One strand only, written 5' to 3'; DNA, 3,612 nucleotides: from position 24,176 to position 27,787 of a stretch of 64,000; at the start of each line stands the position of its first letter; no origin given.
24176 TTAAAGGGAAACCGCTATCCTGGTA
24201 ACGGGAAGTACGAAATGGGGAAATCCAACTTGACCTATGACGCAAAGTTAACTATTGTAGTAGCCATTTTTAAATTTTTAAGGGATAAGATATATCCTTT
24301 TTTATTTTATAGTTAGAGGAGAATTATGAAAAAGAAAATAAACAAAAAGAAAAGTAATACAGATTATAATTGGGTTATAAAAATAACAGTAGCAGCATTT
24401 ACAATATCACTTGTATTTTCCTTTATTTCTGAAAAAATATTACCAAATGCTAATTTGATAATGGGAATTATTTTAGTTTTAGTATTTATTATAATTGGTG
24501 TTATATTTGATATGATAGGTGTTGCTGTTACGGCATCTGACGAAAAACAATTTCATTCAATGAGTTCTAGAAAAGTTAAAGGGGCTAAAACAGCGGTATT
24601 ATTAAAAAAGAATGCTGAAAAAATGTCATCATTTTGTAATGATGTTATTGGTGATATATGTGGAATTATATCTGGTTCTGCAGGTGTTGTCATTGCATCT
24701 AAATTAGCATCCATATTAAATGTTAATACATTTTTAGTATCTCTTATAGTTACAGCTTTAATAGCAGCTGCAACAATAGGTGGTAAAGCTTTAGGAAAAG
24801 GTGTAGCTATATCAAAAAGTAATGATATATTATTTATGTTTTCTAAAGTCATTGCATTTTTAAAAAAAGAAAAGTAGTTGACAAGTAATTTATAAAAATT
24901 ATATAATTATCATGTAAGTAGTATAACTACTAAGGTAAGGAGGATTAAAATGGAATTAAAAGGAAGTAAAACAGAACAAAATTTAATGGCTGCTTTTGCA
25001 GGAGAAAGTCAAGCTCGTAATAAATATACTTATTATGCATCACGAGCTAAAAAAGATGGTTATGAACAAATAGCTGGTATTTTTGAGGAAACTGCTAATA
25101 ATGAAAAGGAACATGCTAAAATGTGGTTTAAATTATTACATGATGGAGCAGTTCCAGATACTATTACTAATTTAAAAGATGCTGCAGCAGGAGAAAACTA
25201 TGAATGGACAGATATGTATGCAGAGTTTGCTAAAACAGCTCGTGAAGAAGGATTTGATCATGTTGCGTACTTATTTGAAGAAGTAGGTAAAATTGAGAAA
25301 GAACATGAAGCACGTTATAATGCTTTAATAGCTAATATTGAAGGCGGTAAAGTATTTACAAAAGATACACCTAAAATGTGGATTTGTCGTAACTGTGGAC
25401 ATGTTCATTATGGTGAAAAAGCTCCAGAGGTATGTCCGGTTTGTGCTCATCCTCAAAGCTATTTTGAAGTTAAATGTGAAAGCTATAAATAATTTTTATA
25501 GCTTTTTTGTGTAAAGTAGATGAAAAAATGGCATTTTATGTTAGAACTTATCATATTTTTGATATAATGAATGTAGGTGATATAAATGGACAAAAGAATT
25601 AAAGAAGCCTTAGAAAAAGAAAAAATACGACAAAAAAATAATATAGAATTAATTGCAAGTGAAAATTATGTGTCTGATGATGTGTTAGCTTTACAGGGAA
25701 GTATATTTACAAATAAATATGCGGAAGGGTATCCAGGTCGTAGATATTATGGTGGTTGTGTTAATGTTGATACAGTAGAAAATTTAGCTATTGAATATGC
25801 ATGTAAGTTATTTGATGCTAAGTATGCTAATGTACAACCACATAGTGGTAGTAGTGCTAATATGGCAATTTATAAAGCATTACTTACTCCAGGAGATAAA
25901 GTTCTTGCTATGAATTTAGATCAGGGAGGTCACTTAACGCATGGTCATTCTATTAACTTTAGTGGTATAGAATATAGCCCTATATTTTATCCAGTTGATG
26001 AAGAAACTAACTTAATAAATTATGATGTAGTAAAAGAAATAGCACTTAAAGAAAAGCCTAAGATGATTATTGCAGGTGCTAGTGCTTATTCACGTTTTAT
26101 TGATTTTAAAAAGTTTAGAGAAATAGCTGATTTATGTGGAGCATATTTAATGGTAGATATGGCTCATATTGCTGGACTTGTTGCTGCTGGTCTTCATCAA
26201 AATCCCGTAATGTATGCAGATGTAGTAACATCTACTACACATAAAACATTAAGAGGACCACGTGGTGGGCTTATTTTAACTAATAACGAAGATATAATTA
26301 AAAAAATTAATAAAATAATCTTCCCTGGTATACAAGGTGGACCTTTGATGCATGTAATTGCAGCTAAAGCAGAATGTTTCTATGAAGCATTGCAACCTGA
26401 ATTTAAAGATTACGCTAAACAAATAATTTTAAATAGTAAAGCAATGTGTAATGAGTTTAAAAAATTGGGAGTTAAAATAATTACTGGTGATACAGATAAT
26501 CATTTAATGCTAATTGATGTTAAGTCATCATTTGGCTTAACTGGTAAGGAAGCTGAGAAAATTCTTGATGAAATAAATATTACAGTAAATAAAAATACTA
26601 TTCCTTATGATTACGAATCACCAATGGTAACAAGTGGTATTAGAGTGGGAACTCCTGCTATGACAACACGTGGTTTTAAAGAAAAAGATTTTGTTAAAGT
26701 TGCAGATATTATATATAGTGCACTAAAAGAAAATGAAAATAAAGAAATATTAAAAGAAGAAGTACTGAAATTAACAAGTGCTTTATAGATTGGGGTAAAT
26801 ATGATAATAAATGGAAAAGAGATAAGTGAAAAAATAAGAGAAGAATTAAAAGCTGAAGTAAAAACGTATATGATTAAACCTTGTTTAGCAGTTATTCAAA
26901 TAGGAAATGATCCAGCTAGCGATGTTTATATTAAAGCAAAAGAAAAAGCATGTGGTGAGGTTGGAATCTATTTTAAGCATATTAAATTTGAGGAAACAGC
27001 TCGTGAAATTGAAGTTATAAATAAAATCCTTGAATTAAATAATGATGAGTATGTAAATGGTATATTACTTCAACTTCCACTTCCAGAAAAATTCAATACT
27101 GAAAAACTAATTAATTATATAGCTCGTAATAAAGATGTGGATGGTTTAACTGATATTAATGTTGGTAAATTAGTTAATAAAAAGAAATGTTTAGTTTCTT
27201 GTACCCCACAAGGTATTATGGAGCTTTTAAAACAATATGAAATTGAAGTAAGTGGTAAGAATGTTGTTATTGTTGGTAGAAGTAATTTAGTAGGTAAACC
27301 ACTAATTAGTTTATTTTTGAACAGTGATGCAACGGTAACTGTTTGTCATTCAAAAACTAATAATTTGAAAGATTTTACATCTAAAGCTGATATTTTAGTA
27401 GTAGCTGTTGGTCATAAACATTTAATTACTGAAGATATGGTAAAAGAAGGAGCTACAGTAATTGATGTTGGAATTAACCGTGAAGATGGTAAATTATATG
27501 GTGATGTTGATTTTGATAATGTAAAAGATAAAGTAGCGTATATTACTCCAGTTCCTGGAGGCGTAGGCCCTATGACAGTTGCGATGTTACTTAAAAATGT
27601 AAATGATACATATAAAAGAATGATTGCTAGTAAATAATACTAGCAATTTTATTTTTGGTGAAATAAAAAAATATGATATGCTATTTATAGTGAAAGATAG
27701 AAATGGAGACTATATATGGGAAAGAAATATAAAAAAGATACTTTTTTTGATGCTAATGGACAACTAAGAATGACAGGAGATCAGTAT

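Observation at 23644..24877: Unannotated ~620-nt structured RNA followed by a 4-TM protein: OLE RNA / OapA-like locus (or a new large ornate RNA)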

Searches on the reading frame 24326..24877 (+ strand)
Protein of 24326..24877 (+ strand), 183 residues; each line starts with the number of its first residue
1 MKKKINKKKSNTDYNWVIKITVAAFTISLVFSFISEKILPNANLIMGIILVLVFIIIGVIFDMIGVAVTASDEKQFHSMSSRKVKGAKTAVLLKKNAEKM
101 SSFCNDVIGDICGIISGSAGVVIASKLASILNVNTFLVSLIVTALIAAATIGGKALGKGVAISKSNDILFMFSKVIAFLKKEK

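Call 4: search_protein_families(library=pfam, proteins=[window:24326-24877:+], max_evalue=0.01)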
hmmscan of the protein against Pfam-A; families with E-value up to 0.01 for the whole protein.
window:24326-24877:+ (183 aa): 1 family
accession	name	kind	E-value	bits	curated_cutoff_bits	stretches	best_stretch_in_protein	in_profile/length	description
PF01595.25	CNNM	-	0.002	18.3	28.4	1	50-180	2-128/181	Cyclin M transmembrane N-terminal domain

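Call 5: search_protein_families(library=ncbifam, proteins=[window:24326-24877:+], max_evalue=0.01)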
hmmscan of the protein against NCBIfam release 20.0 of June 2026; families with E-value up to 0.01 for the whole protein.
window:24326-24877:+ (183 aa): 0 families

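Call 8: find_homologous_proteins(query=window:24326-24874:+, max_evalue=0.001)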
Query window:24326-24874:+ (183 aa): 7630 proteins with E <= 0.001 among 8000 candidates; the best 120 are listed.
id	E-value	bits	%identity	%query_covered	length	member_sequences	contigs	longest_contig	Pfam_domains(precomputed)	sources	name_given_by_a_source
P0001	2.7e-101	354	99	100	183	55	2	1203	-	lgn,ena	-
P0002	8.5e-92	323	90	94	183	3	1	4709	-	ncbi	-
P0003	2.1e-91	322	90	95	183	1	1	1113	-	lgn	-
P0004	1.5e-90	319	88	95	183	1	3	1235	-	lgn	-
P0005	1.8e-78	280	77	94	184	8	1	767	-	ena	-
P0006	2.1e-77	277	78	93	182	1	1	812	-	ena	-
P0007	4.5e-77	275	75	95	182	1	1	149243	-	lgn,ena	-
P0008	7.0e-77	275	77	96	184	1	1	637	-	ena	-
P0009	4.1e-76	272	75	93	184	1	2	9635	-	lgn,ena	-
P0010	2.3e-74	267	74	93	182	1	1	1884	-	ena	-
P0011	2.3e-74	267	72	99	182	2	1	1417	-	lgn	-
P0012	2.3e-74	267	74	99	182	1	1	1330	-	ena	-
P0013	3.1e-74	266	73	94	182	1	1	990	-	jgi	-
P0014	3.6e-74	266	73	93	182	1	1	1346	-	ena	-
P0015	3.8e-74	266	73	99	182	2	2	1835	-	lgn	-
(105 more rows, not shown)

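Call 16: find_related_loci(query=A1, collection=genome_contigs, flank=5000)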
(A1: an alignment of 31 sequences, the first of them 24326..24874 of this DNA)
Query A1 (183 aa) in genome_contigs; peptide patterns used: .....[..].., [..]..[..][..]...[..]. (x = any residue, [..] = any of these).
600 stretches matched a pattern (row limit reached: there are more); 589 encode a relative of the query (tblastn E <= 1e-3); the best 80 are kept; 80 distinct loci.
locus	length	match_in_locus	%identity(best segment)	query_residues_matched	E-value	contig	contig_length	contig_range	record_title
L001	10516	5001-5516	74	12-183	5e-79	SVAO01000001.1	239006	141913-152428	MAG: Bacillota bacterium isolate SIG204 NODE_610_length_239006_cov_7.015171, whole genome shotgun sequence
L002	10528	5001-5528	64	8-183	2e-68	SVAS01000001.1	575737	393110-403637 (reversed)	MAG: Bacillota bacterium isolate SIG208 NODE_21_length_575737_cov_13.617184, whole genome shotgun sequence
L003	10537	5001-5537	60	4-182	1e-68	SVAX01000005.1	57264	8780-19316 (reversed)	MAG: Bacillota bacterium isolate SIG213 NODE_12991_length_57264_cov_8.442060, whole genome shotgun sequence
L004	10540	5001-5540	58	2-183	8e-68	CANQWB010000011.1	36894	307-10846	MAG: uncultured Bacilli bacterium isolate Lapin-014__bin1 genome assembly, contig: Lapin-014__NODE_806_length_36894_cov_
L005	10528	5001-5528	60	7-182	2e-67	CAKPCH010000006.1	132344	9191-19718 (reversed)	MAG: uncultured Bacilli bacterium isolate REFINED_METABAT215_TOP10_CONTIGS_1500_ASSEMBLY_K77_MERGED__Hadza_MoBio_hadza-I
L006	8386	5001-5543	59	3-183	2e-67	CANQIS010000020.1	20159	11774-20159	MAG: uncultured Bacilli bacterium isolate Lapin-027__bin63 genome assembly, contig: Lapin-027__NODE_2395_length_20159_co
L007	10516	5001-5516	60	12-183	3e-66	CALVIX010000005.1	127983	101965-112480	MAG: uncultured Bacilli bacterium isolate BRZ_FQ__bin7 genome assembly, contig: BRZ_FQ__NODE_147_length_127983_cov_9.080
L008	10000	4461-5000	61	3-181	6e-65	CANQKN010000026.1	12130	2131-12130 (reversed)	MAG: uncultured Bacilli bacterium isolate Lapin-017__bin57 genome assembly, contig: Lapin-017__NODE_3686_length_12130_co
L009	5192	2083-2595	61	7-181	8e-65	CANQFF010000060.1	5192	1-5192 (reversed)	MAG: uncultured Bacilli bacterium isolate Lapin-005__bin51 genome assembly, contig: Lapin-005__NODE_23213_length_5192_co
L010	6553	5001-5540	58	2-181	2e-63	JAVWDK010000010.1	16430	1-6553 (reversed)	MAG: Bacilli bacterium isolate CGS10Y4-bin82 NODE_2974_length_16430_cov_5.626504, whole genome shotgun sequence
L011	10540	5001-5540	57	3-181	2e-62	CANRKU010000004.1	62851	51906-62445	MAG: uncultured Bacilli bacterium isolate Lapin-033__bin46 genome assembly, contig: Lapin-033__NODE_314_length_62851_cov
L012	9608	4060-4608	62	1-183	7e-62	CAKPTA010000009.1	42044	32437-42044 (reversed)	MAG: uncultured Bacilli bacterium isolate REFINED_METABAT215_SUBJECT_CONTIGS_1500_ASSEMBLY_K77_MERGED__Pilot_MoBio_Fiber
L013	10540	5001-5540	60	2-183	7e-62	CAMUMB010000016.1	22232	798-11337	MAG TPA_asm: uncultured Bacillales bacterium isolate SRR14038239_bin.65_metawrap_v1.3_MAG genome assembly, contig: NODE.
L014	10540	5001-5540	57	3-182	8e-62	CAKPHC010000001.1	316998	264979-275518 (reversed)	MAG: uncultured Bacilli bacterium isolate REFINED_METABAT215_TOP10_CONTIGS_1500_ASSEMBLY_K77_MERGED__Hadza_MoBio_hadza-I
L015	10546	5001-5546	60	1-183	2e-61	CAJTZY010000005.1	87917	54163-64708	MAG TPA_asm: uncultured Bacilli bacterium isolate MGBC122614 genome assembly, contig: MGBC122614.5, whole genome shotgun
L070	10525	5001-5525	57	5-182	3e-49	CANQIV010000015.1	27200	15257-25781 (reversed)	MAG: uncultured Bacilli bacterium isolate Lapin-027__bin54 genome assembly, contig: Lapin-027__NODE_1447_length_27200_co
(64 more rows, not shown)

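Call 24: search_solved_structures(query=A1, max_evalue=1, show_alignments=2)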
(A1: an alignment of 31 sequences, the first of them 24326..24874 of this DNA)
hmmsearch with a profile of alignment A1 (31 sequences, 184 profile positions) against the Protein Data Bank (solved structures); distinct sequences matched with E-value up to 1: 0.

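Call 42: predict_structure(alignment_id=A1)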
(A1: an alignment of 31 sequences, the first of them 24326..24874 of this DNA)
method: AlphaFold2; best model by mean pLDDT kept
length: 183 residues; sequences in the alignment: 31
mean_pLDDT: 80.7   pTM: 0.70
mean pLDDT of the five models: 80.7, 80.5, 80.2, 80.0, 76.9
residues with pLDDT >= 90: 5; 70-90: 164; 50-70: 5; < 50: 9
segments of 3 or more residues with pLDDT < 50: 1-4, 6-10
pLDDT, mean of each block of 10 residues (from residue 1): 47 75 81 76 81 88 88 79 78 84 84 83 86 88 89 86 85 82 63
secondary structure, 60 per line:
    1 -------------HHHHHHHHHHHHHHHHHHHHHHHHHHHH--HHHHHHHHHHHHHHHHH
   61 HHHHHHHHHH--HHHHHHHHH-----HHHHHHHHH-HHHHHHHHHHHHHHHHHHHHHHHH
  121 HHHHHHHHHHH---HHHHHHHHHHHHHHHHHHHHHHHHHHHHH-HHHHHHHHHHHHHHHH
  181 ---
elements in order: H14-41 H44-70 H73-81 H87-95 H97-131 H135-163 H165-180

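Call 45: fold_search(model_id=the predicted structure, library=pdb)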
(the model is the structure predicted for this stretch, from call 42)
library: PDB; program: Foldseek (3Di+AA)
matches with E <= 10: 142; with E <= 0.001: 0
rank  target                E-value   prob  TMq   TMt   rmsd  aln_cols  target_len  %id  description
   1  7m1t_B                3.7e-03  1.00  0.49  0.31   5.5       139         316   22  Crystal structure of an archaeal CNNM, MtCorB, with C-terminal deletion in complex with Mg2+-ATP (released 2021-06-16)
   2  7m1t_A                1.8e-02  1.00  0.45  0.29   6.3       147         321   20  Crystal structure of an archaeal CNNM, MtCorB, with C-terminal deletion in complex with Mg2+-ATP (released 2021-06-16)
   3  7m1u_A                8.2e-02  1.00  0.58  0.36   3.6       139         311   22  Crystal structure of an archaeal CNNM, MtCorB, R235L mutant with C-terminal deletion (released 2021-06-16)
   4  1krq                  1.0e+00  0.14  0.17  0.18  13.9       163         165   11  CRYSTAL STRUCTURE ANALYSIS OF CAMPYLOBACTER JEJUNI FERRITIN (released 2002-02-06)
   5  9a72_A                1.1e+00  0.20  0.25  0.18  35.8       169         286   13  Integrative model of YFMS-CHEW by crosslinking MS and deep learning (released 2024-09-18)
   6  6d0n_A                1.1e+00  0.18  0.21  0.10  13.9       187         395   16  Crystal structure of a CLC-type fluoride/proton antiporter, V319G mutant (released 2018-07-04)
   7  6d0n_B                1.5e+00  0.15  0.21  0.10  13.9       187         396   16  Crystal structure of a CLC-type fluoride/proton antiporter, V319G mutant (released 2018-07-04)
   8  3kcv_J                1.9e+00  0.18  0.28  0.23  11.0       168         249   12  Structure of formate channel (released 2009-12-01)
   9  6c6l_E                1.9e+00  0.08  0.15  0.17  18.7       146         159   10  Yeast Vacuolar ATPase Vo in lipid nanodisc (released 2018-03-21)
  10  6xby_b                1.9e+00  0.07  0.18  0.17  20.4       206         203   12  Cryo-EM structure of V-ATPase from bovine brain, state 2 (released 2020-08-19)
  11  6d0k_A                2.2e+00  0.13  0.21  0.10  13.9       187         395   15  Crystal structure of a CLC-type fluoride/proton antiporter, E118Q mutant (released 2018-07-04)
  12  9a65_A                2.3e+00  0.12  0.27  0.11  49.7       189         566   14  Integrative model of YVAQ-MCPB by crosslinking MS and deep learning (released 2024-09-18)
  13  5u1b_B                2.7e+00  0.14  0.21  0.23  14.1       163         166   12  Ferritin with Gc MtrE loop2 inserted at the N-terminus (released 2017-10-11)
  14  7uw9_h                2.7e+00  0.08  0.18  0.20  18.4       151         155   10  Citrus V-ATPase State 1, H in contact with subunit a (released 2022-07-06)
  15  7cfg                  2.8e+00  0.84  0.53  0.61   4.3       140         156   11  Structure of the transmembrane domain of the bacterial CNNM/CorC family Mg2+ transporter in complex with Mg2+ (released 2021-02-24)
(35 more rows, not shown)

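Call 47: find_encoding_contigs(protein=window:24326-24877:+, flank=3000, max_places=4)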
Protein window:24326-24877:+ (183 aa): 2 contigs read that carry it; 1 place shown.
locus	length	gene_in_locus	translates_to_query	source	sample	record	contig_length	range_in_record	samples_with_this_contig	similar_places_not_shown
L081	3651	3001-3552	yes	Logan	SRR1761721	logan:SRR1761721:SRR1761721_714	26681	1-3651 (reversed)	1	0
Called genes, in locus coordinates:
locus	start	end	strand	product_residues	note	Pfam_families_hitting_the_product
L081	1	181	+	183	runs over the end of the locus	PF12710:HAD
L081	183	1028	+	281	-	PF01040:UbiA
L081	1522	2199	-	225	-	-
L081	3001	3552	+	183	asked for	-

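Call 55: search_protein_families(library=pfam, proteins=[L015:1658-3232:+, L015:3357-4568:+, L015:4619-4963:+, L010:1948-3381:+, L010:3381-4325:+, L010:4646-4990:+, L005:1224-3419:+, L005:3516-4763:+, L070:3270-4520:+, L070:4590-4997:+], max_evalue=0.0001)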
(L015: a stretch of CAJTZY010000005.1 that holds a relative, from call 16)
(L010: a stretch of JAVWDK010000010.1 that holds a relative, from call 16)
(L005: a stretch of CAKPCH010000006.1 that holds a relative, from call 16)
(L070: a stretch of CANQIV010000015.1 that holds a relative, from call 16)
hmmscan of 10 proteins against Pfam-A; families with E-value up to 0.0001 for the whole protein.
L015:1658-3232:+ (524 aa): 1 family
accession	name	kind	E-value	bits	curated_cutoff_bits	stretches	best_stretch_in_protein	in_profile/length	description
PF00884.28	Sulfatase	-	2.3e-23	83.4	25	1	169-462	1-301/301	Sulfatase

L015:3357-4568:+ (403 aa): 1 family
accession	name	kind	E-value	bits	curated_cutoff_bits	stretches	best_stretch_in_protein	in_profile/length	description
PF01522.26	Polysacc_deac_1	-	8.9e-13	48.7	23.1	1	240-362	4-123/124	Polysaccharide deacetylase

L015:4619-4963:+ (114 aa): 0 families

L010:1948-3381:+ (477 aa): 0 families

L010:3381-4325:+ (314 aa): 2 families
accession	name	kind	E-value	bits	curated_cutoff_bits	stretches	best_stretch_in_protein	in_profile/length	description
PF00535.33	Glycos_transf_2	-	2.2e-27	96.4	23.3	1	5-136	1-130/168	Glycosyl transferase family 2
PF10111.15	Glyco_tranf_2_2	-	1.6e-05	25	27.3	1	6-107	2-103/276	Glycosyltransferase like family 2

L010:4646-4990:+ (114 aa): 2 families
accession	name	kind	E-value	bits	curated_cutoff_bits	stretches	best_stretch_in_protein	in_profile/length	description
PF00892.27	EamA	-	6.6e-10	39.8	28.2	1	10-113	37-134/135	EamA-like transporter family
PF03151.22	TPT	-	9.6e-07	28.9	30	1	14-110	38-133/291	Triose-phosphate Transporter family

L005:1224-3419:+ (731 aa): 4 families
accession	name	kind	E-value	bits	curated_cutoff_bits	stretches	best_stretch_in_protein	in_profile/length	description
PF02518.31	HATPase_c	-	4.7e-27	95.1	26.4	1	345-458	1-109/111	Histidine kinase-, DNA gyrase B-, and HSP90-like ATPase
PF00072.30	Response_reg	-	1.9e-25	89.6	30.2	1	484-594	2-110/111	Response regulator receiver domain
PF00512.31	HisKA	-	9.1e-19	67.7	26.9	1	233-297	1-65/66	His Kinase A (phospho-acceptor) domain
PF01627.28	Hpt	-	5.1e-05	23.9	24.6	0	643-706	2-69/84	Hpt domain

L005:3516-4763:+ (415 aa): 1 family
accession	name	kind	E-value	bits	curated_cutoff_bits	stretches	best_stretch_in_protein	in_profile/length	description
PF01522.26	Polysacc_deac_1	-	8.2e-14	52.1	23.1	1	254-374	5-123/124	Polysaccharide deacetylase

L070:3270-4520:+ (416 aa): 1 family
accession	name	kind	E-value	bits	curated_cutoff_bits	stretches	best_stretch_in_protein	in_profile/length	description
PF01522.26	Polysacc_deac_1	-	4.4e-10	40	23.1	1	255-376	4-123/124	Polysaccharide deacetylase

L070:4590-4997:+ (135 aa): 0 families

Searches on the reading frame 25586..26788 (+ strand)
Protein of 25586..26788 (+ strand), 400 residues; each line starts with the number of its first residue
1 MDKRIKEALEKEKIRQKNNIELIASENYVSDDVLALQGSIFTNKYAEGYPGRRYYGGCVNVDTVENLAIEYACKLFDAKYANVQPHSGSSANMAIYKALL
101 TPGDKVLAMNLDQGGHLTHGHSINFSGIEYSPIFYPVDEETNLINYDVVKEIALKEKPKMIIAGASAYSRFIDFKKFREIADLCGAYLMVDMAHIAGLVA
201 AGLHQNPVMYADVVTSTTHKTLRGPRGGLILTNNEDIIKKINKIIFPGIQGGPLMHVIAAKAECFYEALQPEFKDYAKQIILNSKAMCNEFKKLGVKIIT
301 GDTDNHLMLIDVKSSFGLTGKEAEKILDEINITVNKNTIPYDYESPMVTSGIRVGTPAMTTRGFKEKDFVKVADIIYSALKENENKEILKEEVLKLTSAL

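Call 4: search_protein_families(library=pfam, proteins=[window:25586-26788:+], max_evalue=0.01)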
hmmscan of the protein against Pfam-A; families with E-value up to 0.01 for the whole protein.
window:25586-26788:+ (400 aa): 5 families
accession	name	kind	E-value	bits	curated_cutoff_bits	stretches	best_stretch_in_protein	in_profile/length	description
PF00464.25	SHMT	-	2.9e-163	543.6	27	1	2-376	5-399/399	Serine hydroxymethyltransferase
PF00155.27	Aminotran_1_2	-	1.4e-12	47.9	19.7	1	62-361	45-351/361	Aminotransferase class I and II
PF01041.23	DegT_DnrJ_EryC1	-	6.2e-07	29.4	19.8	1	85-250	45-204/360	DegT/DnrJ/EryC1/StrS aminotransferase family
PF01276.26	OKR_DC_1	-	6.5e-05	22.3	27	1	68-195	71-207/417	Orn/Lys/Arg decarboxylase, major domain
PF01053.26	Cys_Met_Meta_PP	-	7.6e-05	21.9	27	1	72-244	61-225/381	Cys/Met metabolism PLP-dependent enzyme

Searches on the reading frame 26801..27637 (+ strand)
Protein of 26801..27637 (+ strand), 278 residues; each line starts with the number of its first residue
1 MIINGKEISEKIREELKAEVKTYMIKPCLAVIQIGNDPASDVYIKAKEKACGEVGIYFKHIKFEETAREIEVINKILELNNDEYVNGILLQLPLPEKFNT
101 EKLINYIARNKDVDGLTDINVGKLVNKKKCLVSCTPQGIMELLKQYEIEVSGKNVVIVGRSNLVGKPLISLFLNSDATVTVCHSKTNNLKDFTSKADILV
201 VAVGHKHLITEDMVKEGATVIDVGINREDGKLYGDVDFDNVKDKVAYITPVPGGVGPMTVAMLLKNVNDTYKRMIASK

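Call 4: search_protein_families(library=pfam, proteins=[window:26801-27637:+], max_evalue=0.01)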
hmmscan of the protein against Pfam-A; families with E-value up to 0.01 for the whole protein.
window:26801-27637:+ (278 aa): 2 families
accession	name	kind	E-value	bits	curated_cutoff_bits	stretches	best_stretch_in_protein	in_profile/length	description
PF02882.25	THF_DHG_CYH_C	-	2.1e-72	242.1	27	1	118-273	2-158/160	Tetrahydrofolate dehydrogenase/cyclohydrolase, NAD(P)-binding domain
PF00763.28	THF_DHG_CYH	-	3.2e-37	127.7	32.8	1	3-114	1-115/115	Tetrahydrofolate dehydrogenase/cyclohydrolase, catalytic domain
